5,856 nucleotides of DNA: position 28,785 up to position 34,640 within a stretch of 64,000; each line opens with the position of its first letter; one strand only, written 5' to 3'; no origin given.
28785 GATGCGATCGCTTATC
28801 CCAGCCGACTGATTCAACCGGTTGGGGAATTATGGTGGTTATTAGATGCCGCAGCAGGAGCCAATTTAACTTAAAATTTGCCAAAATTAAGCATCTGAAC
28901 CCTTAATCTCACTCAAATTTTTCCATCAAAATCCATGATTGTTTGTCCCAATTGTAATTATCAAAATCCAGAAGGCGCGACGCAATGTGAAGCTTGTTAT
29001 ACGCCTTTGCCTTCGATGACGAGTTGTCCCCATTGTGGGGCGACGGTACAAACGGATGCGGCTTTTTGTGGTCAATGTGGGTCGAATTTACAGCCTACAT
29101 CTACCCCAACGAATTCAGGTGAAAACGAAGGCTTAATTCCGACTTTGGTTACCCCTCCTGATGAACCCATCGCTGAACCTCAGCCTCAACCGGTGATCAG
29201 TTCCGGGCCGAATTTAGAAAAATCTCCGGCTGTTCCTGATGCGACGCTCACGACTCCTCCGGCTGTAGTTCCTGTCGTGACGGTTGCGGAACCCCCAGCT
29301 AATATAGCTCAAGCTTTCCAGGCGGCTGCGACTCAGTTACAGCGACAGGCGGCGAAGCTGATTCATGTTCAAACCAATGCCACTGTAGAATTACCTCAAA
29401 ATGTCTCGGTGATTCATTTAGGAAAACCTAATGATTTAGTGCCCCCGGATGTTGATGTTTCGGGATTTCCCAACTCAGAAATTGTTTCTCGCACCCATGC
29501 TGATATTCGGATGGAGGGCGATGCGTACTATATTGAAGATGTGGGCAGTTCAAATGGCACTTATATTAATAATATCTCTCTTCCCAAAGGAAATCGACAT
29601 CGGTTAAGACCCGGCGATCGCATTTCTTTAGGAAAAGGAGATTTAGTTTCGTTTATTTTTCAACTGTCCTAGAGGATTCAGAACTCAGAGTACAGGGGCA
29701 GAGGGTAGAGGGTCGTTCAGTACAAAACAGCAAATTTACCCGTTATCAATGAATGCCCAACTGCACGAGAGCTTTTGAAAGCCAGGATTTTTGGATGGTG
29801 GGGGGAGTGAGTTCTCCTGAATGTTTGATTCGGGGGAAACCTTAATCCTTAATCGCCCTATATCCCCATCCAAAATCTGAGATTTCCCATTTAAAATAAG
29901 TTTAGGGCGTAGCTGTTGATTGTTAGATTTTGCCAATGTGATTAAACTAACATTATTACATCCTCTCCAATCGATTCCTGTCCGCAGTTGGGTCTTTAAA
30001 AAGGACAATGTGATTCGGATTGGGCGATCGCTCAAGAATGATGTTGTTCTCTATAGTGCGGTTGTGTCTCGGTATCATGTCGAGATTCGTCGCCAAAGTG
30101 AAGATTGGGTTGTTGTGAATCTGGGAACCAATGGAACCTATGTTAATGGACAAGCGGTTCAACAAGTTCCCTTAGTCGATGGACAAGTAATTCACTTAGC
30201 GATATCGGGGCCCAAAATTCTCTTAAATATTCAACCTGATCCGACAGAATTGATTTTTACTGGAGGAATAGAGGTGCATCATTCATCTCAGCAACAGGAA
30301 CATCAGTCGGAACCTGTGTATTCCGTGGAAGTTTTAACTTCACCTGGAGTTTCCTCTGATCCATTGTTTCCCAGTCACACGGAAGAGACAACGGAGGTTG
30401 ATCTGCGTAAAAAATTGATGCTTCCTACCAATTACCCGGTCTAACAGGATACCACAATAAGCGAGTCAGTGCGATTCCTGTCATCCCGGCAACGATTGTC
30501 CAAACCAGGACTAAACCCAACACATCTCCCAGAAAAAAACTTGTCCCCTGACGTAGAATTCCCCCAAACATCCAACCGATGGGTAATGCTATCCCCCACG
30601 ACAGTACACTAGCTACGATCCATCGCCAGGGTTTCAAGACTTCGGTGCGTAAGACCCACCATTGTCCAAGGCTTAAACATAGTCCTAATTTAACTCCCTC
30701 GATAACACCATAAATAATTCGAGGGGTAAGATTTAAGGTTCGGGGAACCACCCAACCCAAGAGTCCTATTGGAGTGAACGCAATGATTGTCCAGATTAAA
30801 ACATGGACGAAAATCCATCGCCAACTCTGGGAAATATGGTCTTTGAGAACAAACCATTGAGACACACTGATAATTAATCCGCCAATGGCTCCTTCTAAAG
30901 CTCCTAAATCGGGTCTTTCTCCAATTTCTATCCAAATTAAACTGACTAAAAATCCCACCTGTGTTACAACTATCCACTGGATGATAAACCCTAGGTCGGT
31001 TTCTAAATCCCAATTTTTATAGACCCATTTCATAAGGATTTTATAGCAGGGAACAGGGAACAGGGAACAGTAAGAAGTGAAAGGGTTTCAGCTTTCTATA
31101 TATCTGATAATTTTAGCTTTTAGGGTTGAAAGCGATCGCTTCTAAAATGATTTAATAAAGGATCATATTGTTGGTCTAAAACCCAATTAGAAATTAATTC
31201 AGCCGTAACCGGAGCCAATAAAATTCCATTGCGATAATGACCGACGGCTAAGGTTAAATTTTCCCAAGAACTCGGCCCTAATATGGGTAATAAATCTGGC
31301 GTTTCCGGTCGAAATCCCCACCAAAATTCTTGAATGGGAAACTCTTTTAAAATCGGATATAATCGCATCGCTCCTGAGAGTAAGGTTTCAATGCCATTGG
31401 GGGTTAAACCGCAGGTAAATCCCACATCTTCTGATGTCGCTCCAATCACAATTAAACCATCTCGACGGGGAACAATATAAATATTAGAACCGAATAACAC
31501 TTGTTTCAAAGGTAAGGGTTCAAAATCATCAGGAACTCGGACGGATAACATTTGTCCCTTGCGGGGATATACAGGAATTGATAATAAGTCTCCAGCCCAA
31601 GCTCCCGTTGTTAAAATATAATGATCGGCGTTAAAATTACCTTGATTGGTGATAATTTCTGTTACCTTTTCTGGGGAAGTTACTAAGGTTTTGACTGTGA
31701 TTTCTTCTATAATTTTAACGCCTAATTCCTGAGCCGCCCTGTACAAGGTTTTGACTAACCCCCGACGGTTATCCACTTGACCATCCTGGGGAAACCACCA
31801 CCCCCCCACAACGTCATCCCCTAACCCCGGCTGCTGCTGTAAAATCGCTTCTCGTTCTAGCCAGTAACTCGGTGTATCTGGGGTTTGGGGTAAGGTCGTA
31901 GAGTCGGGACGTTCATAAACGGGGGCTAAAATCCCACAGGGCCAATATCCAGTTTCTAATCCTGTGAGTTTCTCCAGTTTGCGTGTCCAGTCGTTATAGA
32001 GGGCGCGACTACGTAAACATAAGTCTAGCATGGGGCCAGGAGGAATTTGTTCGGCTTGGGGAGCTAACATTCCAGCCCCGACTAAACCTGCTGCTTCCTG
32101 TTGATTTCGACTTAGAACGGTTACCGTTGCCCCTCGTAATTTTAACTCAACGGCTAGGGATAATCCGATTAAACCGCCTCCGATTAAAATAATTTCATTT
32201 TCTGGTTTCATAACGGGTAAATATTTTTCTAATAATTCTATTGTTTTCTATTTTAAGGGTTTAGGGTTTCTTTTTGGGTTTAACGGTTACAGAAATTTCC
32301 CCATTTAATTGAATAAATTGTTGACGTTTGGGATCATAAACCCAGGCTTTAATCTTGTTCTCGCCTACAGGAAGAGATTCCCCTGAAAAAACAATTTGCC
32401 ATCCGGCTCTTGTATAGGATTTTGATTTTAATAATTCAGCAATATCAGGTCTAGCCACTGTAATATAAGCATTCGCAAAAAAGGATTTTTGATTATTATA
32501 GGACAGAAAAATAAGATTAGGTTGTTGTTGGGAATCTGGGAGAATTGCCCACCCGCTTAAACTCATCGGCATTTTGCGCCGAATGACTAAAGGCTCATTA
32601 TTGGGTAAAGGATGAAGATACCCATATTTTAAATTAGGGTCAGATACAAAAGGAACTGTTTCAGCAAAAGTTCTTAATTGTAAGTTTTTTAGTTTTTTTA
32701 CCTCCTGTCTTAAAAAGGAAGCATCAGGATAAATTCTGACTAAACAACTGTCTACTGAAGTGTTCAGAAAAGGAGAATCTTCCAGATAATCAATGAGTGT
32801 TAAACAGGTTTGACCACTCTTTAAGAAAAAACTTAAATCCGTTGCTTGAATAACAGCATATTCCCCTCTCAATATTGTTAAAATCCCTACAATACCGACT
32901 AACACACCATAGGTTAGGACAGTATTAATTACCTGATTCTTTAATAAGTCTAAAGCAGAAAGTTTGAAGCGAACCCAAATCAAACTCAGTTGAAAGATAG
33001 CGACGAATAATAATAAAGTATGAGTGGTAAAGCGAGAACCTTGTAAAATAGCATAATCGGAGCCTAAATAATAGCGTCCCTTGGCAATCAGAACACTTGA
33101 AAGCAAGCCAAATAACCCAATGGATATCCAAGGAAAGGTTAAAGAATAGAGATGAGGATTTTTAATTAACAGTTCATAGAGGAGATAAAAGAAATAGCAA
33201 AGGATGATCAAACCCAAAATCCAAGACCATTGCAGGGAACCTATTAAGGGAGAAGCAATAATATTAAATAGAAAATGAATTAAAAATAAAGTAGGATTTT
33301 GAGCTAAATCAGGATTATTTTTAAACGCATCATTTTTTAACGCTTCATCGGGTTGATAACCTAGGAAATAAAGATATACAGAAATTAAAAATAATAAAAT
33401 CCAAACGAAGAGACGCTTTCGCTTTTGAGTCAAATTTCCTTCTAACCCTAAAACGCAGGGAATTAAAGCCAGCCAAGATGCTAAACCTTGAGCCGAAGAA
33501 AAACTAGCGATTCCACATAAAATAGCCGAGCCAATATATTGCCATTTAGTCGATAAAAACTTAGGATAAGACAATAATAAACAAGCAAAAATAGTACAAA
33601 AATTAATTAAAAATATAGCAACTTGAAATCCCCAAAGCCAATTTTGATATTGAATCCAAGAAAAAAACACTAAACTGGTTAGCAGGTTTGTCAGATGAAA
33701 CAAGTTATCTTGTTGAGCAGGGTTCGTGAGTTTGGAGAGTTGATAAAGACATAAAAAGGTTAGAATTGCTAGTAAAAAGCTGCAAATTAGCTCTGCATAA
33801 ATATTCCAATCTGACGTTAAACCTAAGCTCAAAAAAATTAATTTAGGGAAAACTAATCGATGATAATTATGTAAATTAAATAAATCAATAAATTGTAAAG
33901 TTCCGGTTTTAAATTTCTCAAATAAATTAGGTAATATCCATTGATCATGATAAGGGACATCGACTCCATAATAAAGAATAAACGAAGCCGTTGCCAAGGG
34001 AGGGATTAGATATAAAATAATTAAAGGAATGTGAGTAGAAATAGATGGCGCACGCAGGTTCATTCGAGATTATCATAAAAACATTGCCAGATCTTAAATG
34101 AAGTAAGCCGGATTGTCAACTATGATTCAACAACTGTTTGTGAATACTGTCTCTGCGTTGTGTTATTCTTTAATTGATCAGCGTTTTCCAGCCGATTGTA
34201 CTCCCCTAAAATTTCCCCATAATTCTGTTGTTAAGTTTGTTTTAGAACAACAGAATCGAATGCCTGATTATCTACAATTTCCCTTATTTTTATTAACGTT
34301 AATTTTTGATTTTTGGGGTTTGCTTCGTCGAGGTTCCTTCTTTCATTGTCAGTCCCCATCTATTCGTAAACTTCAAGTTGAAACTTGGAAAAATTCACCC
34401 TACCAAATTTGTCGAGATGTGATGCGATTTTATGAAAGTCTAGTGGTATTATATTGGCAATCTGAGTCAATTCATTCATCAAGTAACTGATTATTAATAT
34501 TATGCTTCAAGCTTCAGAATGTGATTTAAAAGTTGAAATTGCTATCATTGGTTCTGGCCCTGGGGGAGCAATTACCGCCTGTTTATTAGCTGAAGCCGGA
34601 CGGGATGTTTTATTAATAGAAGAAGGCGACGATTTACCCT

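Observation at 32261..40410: Candidate polyprenyl-phosphate pentose (DPA-like) glycosylation cluster with a GMC oxidase in place of DprE1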

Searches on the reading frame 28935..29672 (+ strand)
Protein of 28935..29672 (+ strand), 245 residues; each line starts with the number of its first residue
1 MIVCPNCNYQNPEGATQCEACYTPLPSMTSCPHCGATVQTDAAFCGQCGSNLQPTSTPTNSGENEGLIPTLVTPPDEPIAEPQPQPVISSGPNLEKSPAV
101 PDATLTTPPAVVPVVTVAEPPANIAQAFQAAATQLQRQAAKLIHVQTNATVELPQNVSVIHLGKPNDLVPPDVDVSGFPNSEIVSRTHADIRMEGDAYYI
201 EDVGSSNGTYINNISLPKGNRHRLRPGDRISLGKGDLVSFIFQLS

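Call 80: search_protein_families(library=pfam, proteins=[window:28935-29672:+], max_evalue=0.0001)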
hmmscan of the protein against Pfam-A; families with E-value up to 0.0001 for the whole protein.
window:28935-29672:+ (245 aa): 6 families
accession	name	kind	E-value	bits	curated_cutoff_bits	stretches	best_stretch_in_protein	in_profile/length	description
PF00498.31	FHA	-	1.5e-16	61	20.7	1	176-233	14-67/67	FHA domain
PF12773.13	DZR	-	1.2e-11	45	27.3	1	4-49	1-45/45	Double zinc ribbon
PF13240.11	Zn_Ribbon_1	-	1.6e-11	44.1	25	1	31-52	2-23/23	zinc-ribbon domain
PF13248.11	Zn_ribbon_3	-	3.4e-07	29.9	27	1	27-52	1-26/26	zinc-ribbon domain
PF24463.1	DUF7577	-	2.2e-06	27.6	28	1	30-53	4-27/27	Domain of unknown function (DUF7577)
PF16697.10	Yop-YscD_cpl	-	3.1e-05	24.6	33.2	1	184-234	36-85/94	Inner membrane component of T3SS, cytoplasmic domain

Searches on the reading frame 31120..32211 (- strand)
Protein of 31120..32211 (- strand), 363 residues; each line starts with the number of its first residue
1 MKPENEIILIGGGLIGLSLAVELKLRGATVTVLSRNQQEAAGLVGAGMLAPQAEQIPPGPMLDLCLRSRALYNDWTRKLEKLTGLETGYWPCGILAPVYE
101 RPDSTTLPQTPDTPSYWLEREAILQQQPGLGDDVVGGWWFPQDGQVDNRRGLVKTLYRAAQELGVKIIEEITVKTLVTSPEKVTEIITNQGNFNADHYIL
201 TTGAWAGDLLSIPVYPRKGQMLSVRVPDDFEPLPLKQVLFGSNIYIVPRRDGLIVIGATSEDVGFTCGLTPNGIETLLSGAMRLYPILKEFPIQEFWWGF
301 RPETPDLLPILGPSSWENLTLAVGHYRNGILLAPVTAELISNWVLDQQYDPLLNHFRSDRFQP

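Call 80: search_protein_families(library=pfam, proteins=[window:31120-32211:-], max_evalue=0.0001)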
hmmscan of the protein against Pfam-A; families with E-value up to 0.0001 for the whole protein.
window:31120-32211:- (363 aa): 5 families
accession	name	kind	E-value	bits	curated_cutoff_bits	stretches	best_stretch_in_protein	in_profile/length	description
PF01266.30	DAO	-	1.9e-67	228.7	27.9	1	7-343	2-353/353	FAD dependent oxidoreductase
PF00890.30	FAD_binding_2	-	6.2e-07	29.4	20.4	0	144-207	136-206/414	FAD binding domain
PF07992.20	Pyr_redox_2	-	2.4e-06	27.6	26.1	0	5-38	143-176/291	Pyridine nucleotide-disulphide oxidoreductase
PF03486.20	HI0933_like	-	8.5e-06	25.8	50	0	149-204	108-164/244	HI0933-like protein Rossmann domain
PF00070.33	Pyr_redox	-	5.7e-05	24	22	0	7-37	2-32/82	Pyridine nucleotide-disulphide oxidoreductase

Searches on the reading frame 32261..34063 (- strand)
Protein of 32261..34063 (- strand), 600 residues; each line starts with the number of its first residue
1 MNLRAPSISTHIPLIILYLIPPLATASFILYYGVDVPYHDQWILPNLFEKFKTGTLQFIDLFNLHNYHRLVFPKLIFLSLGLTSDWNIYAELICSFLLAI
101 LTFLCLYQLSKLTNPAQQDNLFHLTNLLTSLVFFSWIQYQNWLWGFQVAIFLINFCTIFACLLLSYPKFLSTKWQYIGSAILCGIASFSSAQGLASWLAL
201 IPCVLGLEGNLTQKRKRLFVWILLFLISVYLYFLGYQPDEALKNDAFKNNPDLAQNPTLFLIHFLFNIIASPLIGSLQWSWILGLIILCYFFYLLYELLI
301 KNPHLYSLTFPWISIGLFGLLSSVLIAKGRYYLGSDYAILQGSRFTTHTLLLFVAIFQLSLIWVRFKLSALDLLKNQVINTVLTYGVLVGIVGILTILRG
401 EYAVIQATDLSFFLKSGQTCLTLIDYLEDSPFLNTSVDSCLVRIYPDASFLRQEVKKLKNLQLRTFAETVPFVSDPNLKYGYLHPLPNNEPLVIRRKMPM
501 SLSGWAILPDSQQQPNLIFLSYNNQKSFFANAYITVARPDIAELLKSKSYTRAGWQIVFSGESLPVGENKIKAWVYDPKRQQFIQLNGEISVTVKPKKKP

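Call 3: search_protein_families(library=pfam, proteins=[window:32261-34063:-], max_evalue=0.01)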
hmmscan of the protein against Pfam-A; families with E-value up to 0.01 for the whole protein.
window:32261-34063:- (600 aa): 0 families

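Call 4: search_protein_families(library=ncbifam, proteins=[window:32261-34063:-], max_evalue=0.01)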
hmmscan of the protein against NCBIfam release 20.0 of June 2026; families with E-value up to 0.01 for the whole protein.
window:32261-34063:- (600 aa): 0 families

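Call 6: search_solved_structures(query=window:32261-34063:-, max_evalue=10)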
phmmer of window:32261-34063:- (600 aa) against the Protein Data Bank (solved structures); distinct sequences matched with E-value up to 10: 1.
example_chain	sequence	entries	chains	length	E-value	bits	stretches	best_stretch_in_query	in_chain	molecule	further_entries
8g8i_A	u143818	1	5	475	2.5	10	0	273-366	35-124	C3HR3_9r_shift4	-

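Call 15: find_homologous_proteins(query=window:32261-34063:-, max_evalue=0.001)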
Query window:32261-34063:- (600 aa): 154 proteins with E <= 0.001 among 8000 candidates; the best 120 are listed.
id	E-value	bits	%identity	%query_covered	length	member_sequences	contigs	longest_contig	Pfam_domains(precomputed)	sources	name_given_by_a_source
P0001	0.0e+0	1253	93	100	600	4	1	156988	-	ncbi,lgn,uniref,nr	ncbi:hypothetical protein [Planktothrix mougeotii]|uniref:YfhO family protein n=1 Tax=Planktothrix m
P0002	1.7e-151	524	46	95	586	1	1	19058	-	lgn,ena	-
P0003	1.9e-149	517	45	98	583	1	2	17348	-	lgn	-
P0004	2.3e-146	507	45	98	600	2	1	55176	-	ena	-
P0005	5.5e-146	506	45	97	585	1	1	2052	-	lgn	-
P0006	2.3e-142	494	44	97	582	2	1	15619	-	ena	-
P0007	9.2e-142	492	44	95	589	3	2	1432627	-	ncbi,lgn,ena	ncbi:MAG: hypothetical protein WBB43_20230 [Limnoraphis sp.]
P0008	1.7e-141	491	45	98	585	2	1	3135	-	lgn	-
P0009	2.3e-141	491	43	98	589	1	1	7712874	-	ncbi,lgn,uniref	ncbi:hypothetical protein ACL6C3_04955 [Capilliphycus salinus ALCB114379]|uniref:hypothetical protei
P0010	7.6e-140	486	44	99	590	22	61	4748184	-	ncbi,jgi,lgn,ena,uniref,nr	ncbi:hypothetical protein NO976_01546 [Planktothrix agardhii]|jgi:hypothetical protein|uniref:hypoth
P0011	2.5e-137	477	44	97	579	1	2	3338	-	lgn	-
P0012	9.1e-137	476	44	97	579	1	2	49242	-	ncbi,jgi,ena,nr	ncbi:MAG: hypothetical protein AUK43_06750 [Oscillatoriales cyanobacterium CG2_30_40_61]|nr:MAG: hyp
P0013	1.2e-136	475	42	98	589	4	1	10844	-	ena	-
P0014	2.3e-136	474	44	97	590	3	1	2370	-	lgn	-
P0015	1.1e-135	472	43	99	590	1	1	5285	-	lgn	-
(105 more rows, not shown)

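Call 17: find_encoding_contigs(protein=P0010, flank=10000, max_places=2)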
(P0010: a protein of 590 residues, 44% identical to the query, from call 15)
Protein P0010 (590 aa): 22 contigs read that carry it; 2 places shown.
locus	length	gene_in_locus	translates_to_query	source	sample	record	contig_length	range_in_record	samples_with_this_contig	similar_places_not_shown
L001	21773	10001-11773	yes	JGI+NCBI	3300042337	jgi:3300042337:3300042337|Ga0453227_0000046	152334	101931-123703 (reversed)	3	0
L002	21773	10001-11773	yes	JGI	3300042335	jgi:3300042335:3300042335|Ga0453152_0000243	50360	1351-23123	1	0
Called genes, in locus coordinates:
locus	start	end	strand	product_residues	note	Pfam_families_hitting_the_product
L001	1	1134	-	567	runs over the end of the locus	PF13524:Glyco_trans_1_2 (weak)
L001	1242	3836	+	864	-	PF00535:Glycos_transf_2, PF10111:Glyco_tranf_2_2, PF13506:Glyco_transf_21 (faint), PF13641:Glyco_tranf_2_3, PF00535:Glycos_transf_2, PF10111:Glyco_tranf_2_2, PF13641:Glyco_tranf_2_3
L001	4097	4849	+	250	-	PF00639:Rotamase (weak)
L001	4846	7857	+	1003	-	PF00027:cNMP_binding (weak), PF03412:Peptidase_C39, PF00664:ABC_membrane, PF00005:ABC_tran, PF02463:SMC_N (faint)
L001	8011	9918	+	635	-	PF26002:Beta-barrel_AprE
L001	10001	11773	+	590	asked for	-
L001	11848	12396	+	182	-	PF00908:dTDP_sugar_isom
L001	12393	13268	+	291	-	PF01370:Epimerase, PF04321:RmlD_sub_bind, PF16363:GDP_Man_Dehyd, PF02719:Polysacc_synt_2 (weak)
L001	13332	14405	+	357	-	PF00483:NTP_transferase, PF12804:NTP_transf_3 (faint), PF25084:LbH_EIF2B (faint), PF25087:GMPPB_C (faint), PF00132:Hexapep (faint)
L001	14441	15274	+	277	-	PF00535:Glycos_transf_2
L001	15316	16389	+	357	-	PF13439:Glyco_transf_4, PF20706:GT4-conflict, PF00534:Glycos_transf_1, PF13692:Glyco_trans_1_4, PF13524:Glyco_trans_1_2 (weak)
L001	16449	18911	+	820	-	PF01926:MMR_HSR1 (faint), PF00350:Dynamin_N (weak)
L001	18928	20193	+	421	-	PF19993:DO-GTPase2 (weak)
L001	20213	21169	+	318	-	-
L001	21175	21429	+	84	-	-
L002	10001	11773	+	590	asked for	-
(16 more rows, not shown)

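Call 23: predict_structure(alignment_id=A1)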
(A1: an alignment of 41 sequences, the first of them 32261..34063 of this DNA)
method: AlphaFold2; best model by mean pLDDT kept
length: 600 residues; sequences in the alignment: 41
mean_pLDDT: 91.0   pTM: 0.90
mean pLDDT of the five models: 91.0, 91.0, 89.7, 89.4, 89.0
residues with pLDDT >= 90: 440; 70-90: 145; 50-70: 7; < 50: 8
segments of 3 or more residues with pLDDT < 50: 1-7
pLDDT, mean of each block of 10 residues (from residue 1): 46 89 96 91 93 93 83 95 94 96 97 88 95 93 88 98 88 95 97 96 94 96 97 83 84 91 94 90 96 95 91 98 94 84 84 97 88 72 89 93 91 94 95 93 92 94 91 92 85 90 94 92 96 93 86 94 94 95 95 80
secondary structure, 60 per line:
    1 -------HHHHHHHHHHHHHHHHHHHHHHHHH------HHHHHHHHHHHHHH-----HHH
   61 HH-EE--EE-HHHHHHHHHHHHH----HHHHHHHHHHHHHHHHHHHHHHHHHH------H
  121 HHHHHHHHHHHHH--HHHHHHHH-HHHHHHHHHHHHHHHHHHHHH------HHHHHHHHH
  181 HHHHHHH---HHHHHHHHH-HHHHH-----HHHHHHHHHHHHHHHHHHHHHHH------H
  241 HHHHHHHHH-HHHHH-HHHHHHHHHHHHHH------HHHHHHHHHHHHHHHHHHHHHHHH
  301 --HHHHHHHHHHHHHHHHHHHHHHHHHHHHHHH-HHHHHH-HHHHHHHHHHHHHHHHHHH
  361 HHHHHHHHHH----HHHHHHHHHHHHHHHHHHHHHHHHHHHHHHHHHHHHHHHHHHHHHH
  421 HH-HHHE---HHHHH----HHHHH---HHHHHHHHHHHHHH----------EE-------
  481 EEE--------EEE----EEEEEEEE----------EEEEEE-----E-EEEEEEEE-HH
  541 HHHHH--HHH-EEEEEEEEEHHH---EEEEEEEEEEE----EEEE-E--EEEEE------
elements in order: H8-32 H39-52 H58-62 H71-83 H88-113 H120-133 H136-143 H145-165 H172-187 H191-199 H201-205 H211-233 H240-249 H251-255 H257-270 H277-300 H303-333 H335-340 H342-370 H375-422 H431-435 H440-444 H448-461 E481-483 E492-494 E499-506 E517-522 E530-537 H539-545 E552-560 E567-577 E582-585 E590-594

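Call 78: search_solved_structures(query=A1, max_evalue=10)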
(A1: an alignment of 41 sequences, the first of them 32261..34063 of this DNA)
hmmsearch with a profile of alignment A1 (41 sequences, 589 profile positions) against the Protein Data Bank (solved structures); distinct sequences matched with E-value up to 10: 1.
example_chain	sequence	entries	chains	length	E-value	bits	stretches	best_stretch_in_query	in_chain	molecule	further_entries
7mbz_A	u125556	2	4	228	9.5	7.6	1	299-367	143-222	ABC transporter, permease protein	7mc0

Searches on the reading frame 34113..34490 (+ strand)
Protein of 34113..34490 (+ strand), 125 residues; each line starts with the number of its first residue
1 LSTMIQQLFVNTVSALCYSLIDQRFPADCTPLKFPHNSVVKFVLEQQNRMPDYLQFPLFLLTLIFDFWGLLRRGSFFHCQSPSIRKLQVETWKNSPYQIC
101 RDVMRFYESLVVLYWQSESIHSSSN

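Call 3: search_protein_families(library=pfam, proteins=[window:34113-34490:+], max_evalue=0.01)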
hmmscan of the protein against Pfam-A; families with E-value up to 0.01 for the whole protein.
window:34113-34490:+ (125 aa): 0 families

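Call 4: search_protein_families(library=ncbifam, proteins=[window:34113-34490:+], max_evalue=0.01)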
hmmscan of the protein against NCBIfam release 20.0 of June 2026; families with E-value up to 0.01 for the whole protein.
window:34113-34490:+ (125 aa): 0 families

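Call 76: search_protein_families(library=pfam, alignment_id=A4, max_evalue=1)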
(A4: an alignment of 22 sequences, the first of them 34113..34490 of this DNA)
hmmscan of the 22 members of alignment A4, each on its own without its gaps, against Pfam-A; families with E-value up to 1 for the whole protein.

A. member 1, window:34113-34490:+ (125 aa): 0 families

B. families by the number of members that match (of 22 scanned): 4 families
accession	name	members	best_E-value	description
PF23054.1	UBA_N4BP1_C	2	0.01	N4BP1, C-terminal UBA domain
PF13803.12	DUF4184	1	0.015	Domain of unknown function (DUF4184)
PF01925.25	TauE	1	0.024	Sulfite exporter TauE/SafE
PF09605.15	Trep_Strep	1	0.044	Hypothetical bacterial integral membrane protein (Trep_Strep)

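Call 77: search_solved_structures(query=A4, max_evalue=10)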
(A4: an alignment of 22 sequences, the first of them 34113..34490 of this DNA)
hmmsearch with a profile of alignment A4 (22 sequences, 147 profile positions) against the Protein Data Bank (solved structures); distinct sequences matched with E-value up to 10: 1.
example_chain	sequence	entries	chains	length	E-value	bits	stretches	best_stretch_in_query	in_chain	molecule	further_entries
5ctg_A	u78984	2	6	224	0.64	12.6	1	59-86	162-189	Bidirectional sugar transporter SWEET2b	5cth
